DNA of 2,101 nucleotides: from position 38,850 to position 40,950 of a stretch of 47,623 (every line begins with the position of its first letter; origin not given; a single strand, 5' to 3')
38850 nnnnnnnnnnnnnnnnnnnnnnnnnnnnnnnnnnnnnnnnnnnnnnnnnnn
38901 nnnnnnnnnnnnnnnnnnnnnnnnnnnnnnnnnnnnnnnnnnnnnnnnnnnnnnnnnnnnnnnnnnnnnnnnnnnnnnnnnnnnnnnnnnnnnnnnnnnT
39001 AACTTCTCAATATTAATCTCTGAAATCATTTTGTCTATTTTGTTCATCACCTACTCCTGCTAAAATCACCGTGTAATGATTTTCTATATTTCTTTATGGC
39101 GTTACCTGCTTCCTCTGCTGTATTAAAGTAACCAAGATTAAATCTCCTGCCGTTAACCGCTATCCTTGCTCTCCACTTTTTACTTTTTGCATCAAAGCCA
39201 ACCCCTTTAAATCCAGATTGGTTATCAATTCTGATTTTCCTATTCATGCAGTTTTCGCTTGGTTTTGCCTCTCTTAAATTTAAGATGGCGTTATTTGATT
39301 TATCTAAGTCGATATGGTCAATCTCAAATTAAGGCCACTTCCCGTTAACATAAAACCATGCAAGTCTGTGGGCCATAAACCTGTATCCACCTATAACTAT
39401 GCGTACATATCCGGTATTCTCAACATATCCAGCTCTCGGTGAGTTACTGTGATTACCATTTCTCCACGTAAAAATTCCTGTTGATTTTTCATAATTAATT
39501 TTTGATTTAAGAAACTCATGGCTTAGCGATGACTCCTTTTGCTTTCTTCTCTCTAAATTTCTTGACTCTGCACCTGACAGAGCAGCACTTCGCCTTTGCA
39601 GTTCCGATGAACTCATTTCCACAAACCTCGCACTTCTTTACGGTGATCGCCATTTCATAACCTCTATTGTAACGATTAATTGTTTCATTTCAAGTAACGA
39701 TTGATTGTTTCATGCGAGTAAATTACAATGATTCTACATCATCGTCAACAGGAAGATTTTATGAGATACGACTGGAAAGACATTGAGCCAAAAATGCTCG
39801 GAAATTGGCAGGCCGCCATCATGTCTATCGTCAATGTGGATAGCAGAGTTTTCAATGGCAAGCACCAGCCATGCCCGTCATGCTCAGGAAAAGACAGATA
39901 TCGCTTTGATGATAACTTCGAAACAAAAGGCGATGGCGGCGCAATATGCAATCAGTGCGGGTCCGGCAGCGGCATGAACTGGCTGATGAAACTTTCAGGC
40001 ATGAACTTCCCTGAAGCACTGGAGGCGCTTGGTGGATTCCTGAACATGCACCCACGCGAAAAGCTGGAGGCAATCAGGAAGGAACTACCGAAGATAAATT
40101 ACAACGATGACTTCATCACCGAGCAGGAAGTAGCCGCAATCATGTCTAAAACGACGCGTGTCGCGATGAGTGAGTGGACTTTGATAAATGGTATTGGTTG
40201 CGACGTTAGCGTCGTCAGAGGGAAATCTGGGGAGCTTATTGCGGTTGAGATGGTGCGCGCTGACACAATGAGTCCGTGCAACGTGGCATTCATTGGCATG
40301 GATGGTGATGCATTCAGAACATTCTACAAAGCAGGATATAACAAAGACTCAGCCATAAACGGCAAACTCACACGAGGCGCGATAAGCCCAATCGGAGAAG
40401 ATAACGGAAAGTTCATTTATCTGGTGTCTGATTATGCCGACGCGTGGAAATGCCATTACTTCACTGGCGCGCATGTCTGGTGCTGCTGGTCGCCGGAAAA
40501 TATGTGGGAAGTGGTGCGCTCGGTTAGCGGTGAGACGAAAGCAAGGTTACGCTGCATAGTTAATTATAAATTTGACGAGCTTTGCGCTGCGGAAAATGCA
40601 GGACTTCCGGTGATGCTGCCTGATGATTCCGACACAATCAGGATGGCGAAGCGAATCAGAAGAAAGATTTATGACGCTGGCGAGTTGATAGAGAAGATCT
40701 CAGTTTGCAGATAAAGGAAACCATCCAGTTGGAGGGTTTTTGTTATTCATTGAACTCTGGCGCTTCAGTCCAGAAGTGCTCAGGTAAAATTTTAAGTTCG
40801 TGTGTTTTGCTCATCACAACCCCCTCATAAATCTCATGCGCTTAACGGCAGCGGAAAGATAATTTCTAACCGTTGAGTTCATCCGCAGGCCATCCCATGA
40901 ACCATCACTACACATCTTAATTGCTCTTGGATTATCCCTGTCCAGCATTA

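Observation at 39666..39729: Tandem 18-bp repeats inside the divergent replication promoters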

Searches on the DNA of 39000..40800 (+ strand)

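Call 3: search_dna_similar(query=window:39000-40800:+, collection=phages, mode=near, max_rows=30)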
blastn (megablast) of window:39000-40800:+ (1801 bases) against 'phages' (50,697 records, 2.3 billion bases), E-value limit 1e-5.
Records with a match: 155; places in all: 160; records where one place covers at least 80% of the query: 1.
Best place of each record, by identity: >=99% 1; 90-95% 108; 80-90% 37; 60-80% 9.
By first word of the organism name: Salmonella 125; Escherichia 16; Klebsiella 5; Shigella 2; Aeromonas 2; Vibrio 2; Flyfo 2; Acinetobacter 1.
By host as written in the record: - 70; Escherichia coli 10; Salmonella enterica 9; Salmonella enterica subsp. enterica serovar Typhimurium 9; Salmonella sp. 7; Salmonella enterica subsp. enterica serovar Enteritidis 4; Klebsiella pneumoniae 4; Salmonella enterica subsp. enterica serovar Typhi 3; and 28 more.
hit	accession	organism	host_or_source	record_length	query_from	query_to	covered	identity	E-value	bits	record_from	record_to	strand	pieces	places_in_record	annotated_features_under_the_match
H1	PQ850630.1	Escherichia phage TanjaMuster_Bas81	Escherichia coli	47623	1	1801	100%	100.0%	0e+0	3326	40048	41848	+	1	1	DNA primase | hypothetical protein (x2)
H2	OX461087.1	Escherichia phage EcoIv28_Lewi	wastewater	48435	1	1801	72%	91.8%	0e+0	1821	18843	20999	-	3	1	record has no annotation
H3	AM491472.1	Salmonella phage Vi II-E1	Salmonella enterica serovar Typhi Vi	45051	8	1781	70%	89.9%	0e+0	1627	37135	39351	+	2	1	phage endonuclease protein | putative DNA primase | putative ATP-dependent helicase | repeat_region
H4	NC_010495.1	Salmonella phage Vi II-E1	Salmonella enterica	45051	8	1781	70%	89.9%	0e+0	1627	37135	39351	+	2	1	HNH endonuclease | DNA primase | putative ATP-dependent helicase | repeat_region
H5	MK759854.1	Shigella phage DS8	Shigella flexneri strain ATCC 29903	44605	8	1781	70%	89.4%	0e+0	1593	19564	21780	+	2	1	HNH nuclease | zinc-binding domain of primase-helicase | DEAD-like helicase superfamily protein | hypothetical protein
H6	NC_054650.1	Shigella phage DS8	Shigella flexneri strain ATCC 29903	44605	8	1781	70%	89.4%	0e+0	1593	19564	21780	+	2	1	HNH endonuclease | DNA primase | DEAD-like helicase superfamily protein | RNA-binding protein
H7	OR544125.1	Acinetobacter phage vB_AbaM_AB4P2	Acinetobacter baumannii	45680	569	1801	68%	91.1%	0e+0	1668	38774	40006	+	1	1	DNA primase | hypothetical protein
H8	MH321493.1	Salmonella phage Skate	Salmonella enterica subsp. enterica ...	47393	1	1748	69%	90.6%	0e+0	1642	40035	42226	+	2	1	HNH homing endonuclease | DNA primase | ATP-dependent helicase | terminator (x2) | ribosome_binding_site (x3) | and 1 other names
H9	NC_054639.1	Salmonella phage Skate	Salmonella enterica subsp. enterica ...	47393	1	1748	69%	90.6%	0e+0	1642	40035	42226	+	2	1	HNH endonuclease | DNA primase | DEAD/DEAH box helicase family protein | terminator (x2) | ribosome_binding_site (x3) | and 1 other names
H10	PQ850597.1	Escherichia phage ChristineMuster_Bas80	Escherichia coli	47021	569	1781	67%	91.3%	0e+0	1653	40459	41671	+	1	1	DNA primase | hypothetical protein | RNA-binding protein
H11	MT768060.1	Escherichia phage vB_EcoS_swi2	-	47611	568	1778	67%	90.8%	0e+0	1622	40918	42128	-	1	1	DNA primase/helicase | HNH homing endonuclease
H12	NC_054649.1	Escherichia phage vB_EcoS_swi2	-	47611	568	1778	67%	90.8%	0e+0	1622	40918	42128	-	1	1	DNA primase | HNH endonuclease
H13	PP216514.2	Salmonella phage PHA46_2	Salmonella enterica subsp. enterica ...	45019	10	1748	67%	89.0%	0e+0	1494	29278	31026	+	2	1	DNA primase | hypothetical protein (x3)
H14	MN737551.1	Salmonella phage LPSTLL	Salmonella enterica subsp. enterica ...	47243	581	1748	65%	91.3%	0e+0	1592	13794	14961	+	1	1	DNA primase/helicase | putative endonuclease protein | hypothetical protein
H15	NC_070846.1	Salmonella phage LPSTLL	Salmonella enterica subsp. enterica ...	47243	581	1748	65%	91.3%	0e+0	1592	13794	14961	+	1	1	DNA primase/helicase | endonuclease VII | hypothetical protein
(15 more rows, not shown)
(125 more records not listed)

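Call 6: get_annotated_region(hit=H1, flank=4000)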
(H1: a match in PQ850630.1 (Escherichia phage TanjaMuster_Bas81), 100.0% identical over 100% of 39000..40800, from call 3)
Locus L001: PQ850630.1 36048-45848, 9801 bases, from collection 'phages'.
description: Escherichia phage TanjaMuster_Bas81, complete genome.
organism: Escherichia phage TanjaMuster_Bas81 (NCBI taxid 3398437)
taxonomy: Viruses; Duplodnaviria; Heunggongvirae; Uroviricota; Caudoviricetes
host: Escherichia coli; source: sewage plant inflow; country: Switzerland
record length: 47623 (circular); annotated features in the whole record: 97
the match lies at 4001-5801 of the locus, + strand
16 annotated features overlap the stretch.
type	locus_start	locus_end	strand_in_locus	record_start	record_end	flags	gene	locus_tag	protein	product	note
CDS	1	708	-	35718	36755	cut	-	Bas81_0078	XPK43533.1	hypothetical protein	-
CDS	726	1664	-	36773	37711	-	-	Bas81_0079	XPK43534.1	exonuclease VIII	RNA and nucleotide metabolism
CDS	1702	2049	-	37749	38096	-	-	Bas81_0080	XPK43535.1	hypothetical protein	-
CDS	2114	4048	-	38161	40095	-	-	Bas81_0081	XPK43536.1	hypothetical protein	-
CDS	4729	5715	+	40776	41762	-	-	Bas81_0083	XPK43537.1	DNA primase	RNA and nucleotide metabolism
CDS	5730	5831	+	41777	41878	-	-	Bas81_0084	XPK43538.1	hypothetical protein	-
CDS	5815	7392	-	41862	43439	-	-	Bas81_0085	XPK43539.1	hypothetical protein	-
CDS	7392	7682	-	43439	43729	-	-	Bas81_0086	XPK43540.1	hypothetical protein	-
CDS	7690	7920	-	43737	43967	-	-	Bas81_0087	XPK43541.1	hypothetical protein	-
CDS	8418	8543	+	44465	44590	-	-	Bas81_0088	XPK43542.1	hypothetical protein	-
CDS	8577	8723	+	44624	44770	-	-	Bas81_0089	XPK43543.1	hypothetical protein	-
CDS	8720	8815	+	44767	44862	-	-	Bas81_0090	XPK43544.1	hypothetical protein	-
CDS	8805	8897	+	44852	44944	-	-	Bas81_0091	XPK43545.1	activator of host PrrC lysyl-tRNA endonuclease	auxiliary metabolic gene and host takeover; moron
CDS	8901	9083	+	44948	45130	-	-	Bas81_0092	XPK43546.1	hypothetical protein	-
CDS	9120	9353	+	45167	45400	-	-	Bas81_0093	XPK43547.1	hypothetical protein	-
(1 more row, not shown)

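Call 7: get_annotated_region(hit=H3, flank=1500)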
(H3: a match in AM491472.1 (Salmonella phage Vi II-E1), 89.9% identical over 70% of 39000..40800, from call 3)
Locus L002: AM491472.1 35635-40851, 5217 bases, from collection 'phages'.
description: Salmonella phage E1 complete genome.
organism: Salmonella phage Vi II-E1 (NCBI taxid 424716)
taxonomy: Viruses; Duplodnaviria; Heunggongvirae; Uroviricota; Caudoviricetes; Macdonaldcampvirus; Macdonaldcampvirus ViIIE1
host: Salmonella enterica serovar Typhi Vi; source: -; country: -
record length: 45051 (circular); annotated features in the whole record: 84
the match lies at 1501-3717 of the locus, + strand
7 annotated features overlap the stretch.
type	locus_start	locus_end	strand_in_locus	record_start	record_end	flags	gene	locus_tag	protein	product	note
CDS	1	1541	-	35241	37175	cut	-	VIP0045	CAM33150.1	putative ATP-dependent helicase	-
misc_feature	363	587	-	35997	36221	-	-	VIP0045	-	-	Pfam match to entry PF00271.14 Helicase_C, score 13.2, E-value 0.0016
misc_feature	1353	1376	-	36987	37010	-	-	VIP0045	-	-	PS00017 ATP/GTP-binding site motif A (P-loop).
CDS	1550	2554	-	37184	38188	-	-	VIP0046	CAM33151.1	phage endonuclease protein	-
CDS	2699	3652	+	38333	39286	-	-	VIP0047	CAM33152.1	putative DNA primase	-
repeat_region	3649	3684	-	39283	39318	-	-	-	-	-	-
CDS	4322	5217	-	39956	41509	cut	-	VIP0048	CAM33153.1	conserved hypothetical phage protein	-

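Call 8: get_annotated_region(hit=H8, flank=1500)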
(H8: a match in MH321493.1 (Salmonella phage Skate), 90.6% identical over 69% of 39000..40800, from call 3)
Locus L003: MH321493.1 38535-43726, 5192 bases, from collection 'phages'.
description: Salmonella phage Skate, complete genome.
organism: Salmonella phage Skate (NCBI taxid 2234035)
taxonomy: Viruses; Duplodnaviria; Heunggongvirae; Uroviricota; Caudoviricetes; Skatevirus; Skatevirus skate
host: Salmonella enterica subsp. enterica serovar Typhimurium; source: soil in the cattle holding pen of cattle harvest facility; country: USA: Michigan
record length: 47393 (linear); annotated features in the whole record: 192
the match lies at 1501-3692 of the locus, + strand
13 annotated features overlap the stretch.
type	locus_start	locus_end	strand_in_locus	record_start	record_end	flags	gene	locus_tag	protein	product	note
CDS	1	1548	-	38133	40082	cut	-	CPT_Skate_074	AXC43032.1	ATP-dependent helicase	-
regulatory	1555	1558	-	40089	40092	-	-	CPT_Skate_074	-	ribosome_binding_site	CPT_Skate_074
CDS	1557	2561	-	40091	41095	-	-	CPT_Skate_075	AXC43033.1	HNH homing endonuclease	-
regulatory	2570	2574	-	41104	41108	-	-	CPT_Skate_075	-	ribosome_binding_site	CPT_Skate_075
regulatory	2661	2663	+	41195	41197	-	-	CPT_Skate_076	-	ribosome_binding_site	CPT_Skate_076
CDS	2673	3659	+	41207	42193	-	-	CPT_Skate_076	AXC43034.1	DNA primase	-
regulatory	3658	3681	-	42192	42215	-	-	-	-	terminator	-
regulatory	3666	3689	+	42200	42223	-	-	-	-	terminator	-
CDS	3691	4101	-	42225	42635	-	-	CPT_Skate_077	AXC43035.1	hypothetical protein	-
CDS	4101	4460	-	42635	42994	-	-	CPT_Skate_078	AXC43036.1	hypothetical protein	-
regulatory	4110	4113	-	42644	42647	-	-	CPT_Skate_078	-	ribosome_binding_site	CPT_Skate_077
CDS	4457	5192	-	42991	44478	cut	-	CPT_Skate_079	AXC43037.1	hypothetical protein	May be Primase/Helicase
regulatory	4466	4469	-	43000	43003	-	-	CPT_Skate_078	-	ribosome_binding_site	CPT_Skate_078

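Call 9: search_dna_similar(query=window:39640-39775:+, collection=phages, mode=distant, max_rows=60, rows=spread, max_evalue=0.001)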
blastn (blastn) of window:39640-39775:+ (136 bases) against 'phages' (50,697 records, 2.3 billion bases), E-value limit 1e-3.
Records with a match: 62; places in all: 63; records where one place covers at least 80% of the query: 54.
Best place of each record, by identity: >=99% 1; 95-99% 13; 90-95% 22; 80-90% 23; 60-80% 3.
By first word of the organism name: Salmonella 32; Klebsiella 12; Escherichia 11; Shigella 2; Aeromonas 2; Vibrio 2; Acinetobacter 1.
By host as written in the record: Escherichia coli 7; Salmonella enterica subsp. enterica serovar Typhimurium 7; Salmonella enterica 7; Klebsiella pneumoniae 7; Salmonella sp. 4; - 3; Salmonella enterica subsp. enterica serovar Typhi T42 DEF 472 2; Shigella flexneri strain ATCC 29903 2; and 16 more.
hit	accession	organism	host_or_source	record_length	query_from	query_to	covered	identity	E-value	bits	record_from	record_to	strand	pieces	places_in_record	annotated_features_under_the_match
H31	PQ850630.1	Escherichia phage TanjaMuster_Bas81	Escherichia coli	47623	1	136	100%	100.0%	1e-63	246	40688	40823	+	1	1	DNA primase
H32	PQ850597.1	Escherichia phage ChristineMuster_Bas80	Escherichia coli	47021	1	136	100%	96.3%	2e-56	224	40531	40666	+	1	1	hypothetical protein | DNA primase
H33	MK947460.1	Salmonella phage vB_SenS_SB28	Salmonella enterica subsp. enterica ...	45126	1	136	100%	96.3%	2e-56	224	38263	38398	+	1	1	DNA primase/helicase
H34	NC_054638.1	Salmonella phage vB_SenS_SB28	Salmonella enterica subsp. enterica ...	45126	1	136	100%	96.3%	2e-56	224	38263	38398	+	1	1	DNA primase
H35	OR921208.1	Salmonella phage PJN025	Salmonella sp.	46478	1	136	100%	96.3%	2e-56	224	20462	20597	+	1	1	DNA primase/helicase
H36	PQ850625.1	Escherichia phage SandraMuster_Bas78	Escherichia coli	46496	1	136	100%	95.6%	2e-55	219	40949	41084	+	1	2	hypothetical protein | DNA primase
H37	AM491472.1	Salmonella phage Vi II-E1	Salmonella enterica serovar Typhi Vi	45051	1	136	100%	95.6%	2e-55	219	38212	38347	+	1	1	putative DNA primase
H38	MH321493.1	Salmonella phage Skate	Salmonella enterica subsp. enterica ...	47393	1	136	100%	95.6%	2e-55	219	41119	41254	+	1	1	DNA primase | ribosome_binding_site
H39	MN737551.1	Salmonella phage LPSTLL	Salmonella enterica subsp. enterica ...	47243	1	136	100%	95.6%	2e-55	219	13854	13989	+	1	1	DNA primase/helicase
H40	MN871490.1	Salmonella phage SEzh_1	Salmonella enterica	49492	1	136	100%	95.6%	2e-55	219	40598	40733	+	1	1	record has no annotation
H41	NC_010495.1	Salmonella phage Vi II-E1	Salmonella enterica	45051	1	136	100%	95.6%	2e-55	219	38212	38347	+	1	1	DNA primase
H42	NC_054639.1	Salmonella phage Skate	Salmonella enterica subsp. enterica ...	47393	1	136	100%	95.6%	2e-55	219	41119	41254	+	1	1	DNA primase | ribosome_binding_site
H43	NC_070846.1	Salmonella phage LPSTLL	Salmonella enterica subsp. enterica ...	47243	1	136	100%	95.6%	2e-55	219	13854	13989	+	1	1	DNA primase/helicase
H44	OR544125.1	Acinetobacter phage vB_AbaM_AB4P2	Acinetobacter baumannii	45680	1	136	100%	95.6%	2e-55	219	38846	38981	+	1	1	hypothetical protein | DNA primase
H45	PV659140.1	Salmonella phage vB_StyS_KFSST1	Salmonella enterica subsp. enterica ...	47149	1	136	100%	94.9%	9e-54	214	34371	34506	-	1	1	HNH endonuclease | DNA primase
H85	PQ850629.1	Escherichia phage SusanneMuster_Bas79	Escherichia coli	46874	1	70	51%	81.4%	8e-10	69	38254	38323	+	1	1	HNH endonuclease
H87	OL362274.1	Escherichia phage HC6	Escherichia coli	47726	1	70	51%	78.6%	4e-7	60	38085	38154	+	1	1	none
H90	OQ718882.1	Klebsiella phage vB_KpnS_SCNJ1-C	Klebsiella pneumonia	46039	1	59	43%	83.1%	3e-8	63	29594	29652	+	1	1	none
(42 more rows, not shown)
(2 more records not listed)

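Call 17: get_annotated_region(hit=H85, flank=3000)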
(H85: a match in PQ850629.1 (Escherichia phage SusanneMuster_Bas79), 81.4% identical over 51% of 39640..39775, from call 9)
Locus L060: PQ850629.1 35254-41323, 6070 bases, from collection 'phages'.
description: Escherichia phage SusanneMuster_Bas79, complete genome.
organism: Escherichia phage SusanneMuster_Bas79 (NCBI taxid 3398436)
taxonomy: Viruses; Duplodnaviria; Heunggongvirae; Uroviricota; Caudoviricetes
host: Escherichia coli; source: sewage plant inflow; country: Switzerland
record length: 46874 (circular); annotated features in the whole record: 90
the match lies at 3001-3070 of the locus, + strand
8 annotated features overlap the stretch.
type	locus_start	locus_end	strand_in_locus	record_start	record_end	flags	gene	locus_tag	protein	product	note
CDS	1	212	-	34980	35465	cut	-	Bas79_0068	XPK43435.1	single strand DNA binding protein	RNA and nucleotide metabolism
CDS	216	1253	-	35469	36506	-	-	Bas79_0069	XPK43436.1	hypothetical protein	-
CDS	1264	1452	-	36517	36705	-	-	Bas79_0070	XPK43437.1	hypothetical protein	-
CDS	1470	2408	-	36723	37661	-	-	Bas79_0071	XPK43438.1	exonuclease VIII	RNA and nucleotide metabolism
CDS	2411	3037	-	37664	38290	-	-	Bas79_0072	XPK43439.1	HNH endonuclease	RNA and nucleotide metabolism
CDS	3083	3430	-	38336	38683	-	-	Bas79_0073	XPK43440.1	hypothetical protein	-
CDS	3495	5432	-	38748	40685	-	-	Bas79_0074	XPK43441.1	hypothetical protein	-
CDS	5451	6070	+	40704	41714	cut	-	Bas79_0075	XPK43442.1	DNA primase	RNA and nucleotide metabolism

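Call 18: get_annotated_region(hit=H87, flank=3000)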
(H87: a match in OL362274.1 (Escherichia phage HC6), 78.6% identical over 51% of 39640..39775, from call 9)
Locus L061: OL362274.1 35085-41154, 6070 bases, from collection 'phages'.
description: Escherichia phage HC6, complete genome.
organism: Escherichia phage HC6 (NCBI taxid 2912292)
taxonomy: Viruses; Duplodnaviria; Heunggongvirae; Uroviricota; Caudoviricetes
host: Escherichia coli; source: raw sewage; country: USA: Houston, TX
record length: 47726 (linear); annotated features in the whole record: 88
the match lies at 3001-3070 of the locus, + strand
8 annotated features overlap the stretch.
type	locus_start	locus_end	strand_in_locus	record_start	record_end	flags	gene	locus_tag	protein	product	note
CDS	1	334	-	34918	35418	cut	-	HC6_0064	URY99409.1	hypothetical protein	-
CDS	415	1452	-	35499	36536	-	-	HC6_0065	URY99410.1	recombinase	-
CDS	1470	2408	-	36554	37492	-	-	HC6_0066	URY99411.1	hypothetical protein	-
CDS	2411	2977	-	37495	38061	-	-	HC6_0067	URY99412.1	HNH endonuclease motif protein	-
CDS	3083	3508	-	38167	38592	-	-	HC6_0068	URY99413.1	hypothetical protein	-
CDS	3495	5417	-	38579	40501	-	-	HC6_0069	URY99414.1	DNA helicase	-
CDS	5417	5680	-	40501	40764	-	-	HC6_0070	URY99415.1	hypothetical protein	-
CDS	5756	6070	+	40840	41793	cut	-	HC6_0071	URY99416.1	DNA primase/helicase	-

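Call 19: get_annotated_region(hit=H90, flank=3000)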
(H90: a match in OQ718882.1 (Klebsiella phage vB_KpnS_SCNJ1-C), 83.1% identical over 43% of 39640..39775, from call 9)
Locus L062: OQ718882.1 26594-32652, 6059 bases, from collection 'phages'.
description: Klebsiella phage vB_KpnS_SCNJ1-C, complete genome.
organism: Klebsiella phage vB_KpnS_SCNJ1-C (NCBI taxid 3038271)
taxonomy: Viruses; Duplodnaviria; Heunggongvirae; Uroviricota; Caudoviricetes
host: Klebsiella pneumonia; source: river water; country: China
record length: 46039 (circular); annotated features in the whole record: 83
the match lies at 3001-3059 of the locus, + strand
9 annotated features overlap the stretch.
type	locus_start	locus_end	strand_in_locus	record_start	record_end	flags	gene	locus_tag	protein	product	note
CDS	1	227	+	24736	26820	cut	-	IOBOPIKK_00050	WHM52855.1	hypothetical protein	-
CDS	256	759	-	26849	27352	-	ssb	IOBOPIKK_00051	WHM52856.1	single-stranded DNA-binding protein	-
CDS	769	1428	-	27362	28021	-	-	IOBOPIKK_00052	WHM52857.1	hypothetical protein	-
CDS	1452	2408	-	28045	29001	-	-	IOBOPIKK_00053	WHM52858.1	hypothetical protein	-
CDS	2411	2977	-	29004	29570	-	-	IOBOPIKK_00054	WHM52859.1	hypothetical protein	-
CDS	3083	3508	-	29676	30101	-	-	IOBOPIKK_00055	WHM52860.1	hypothetical protein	-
CDS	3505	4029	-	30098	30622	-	-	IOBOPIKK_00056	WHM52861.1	hypothetical protein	-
CDS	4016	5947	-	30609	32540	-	radD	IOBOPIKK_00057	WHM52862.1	putative DNA repair helicase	putative DNA repair helicase RadD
CDS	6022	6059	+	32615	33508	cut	-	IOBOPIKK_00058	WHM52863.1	hypothetical protein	-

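Call 70: search_rna_families(source=window, start=39300, end=40000, threshold=evalue, max_evalue=1)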
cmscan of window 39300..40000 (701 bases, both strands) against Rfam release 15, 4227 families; matches with E-value up to 1: 0.
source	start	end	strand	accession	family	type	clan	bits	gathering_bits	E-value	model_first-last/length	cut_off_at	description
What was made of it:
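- There is no Rfam match (call 70).
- Tried and rejected: Structured RNA or DNA: no Rfam match (call 70).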
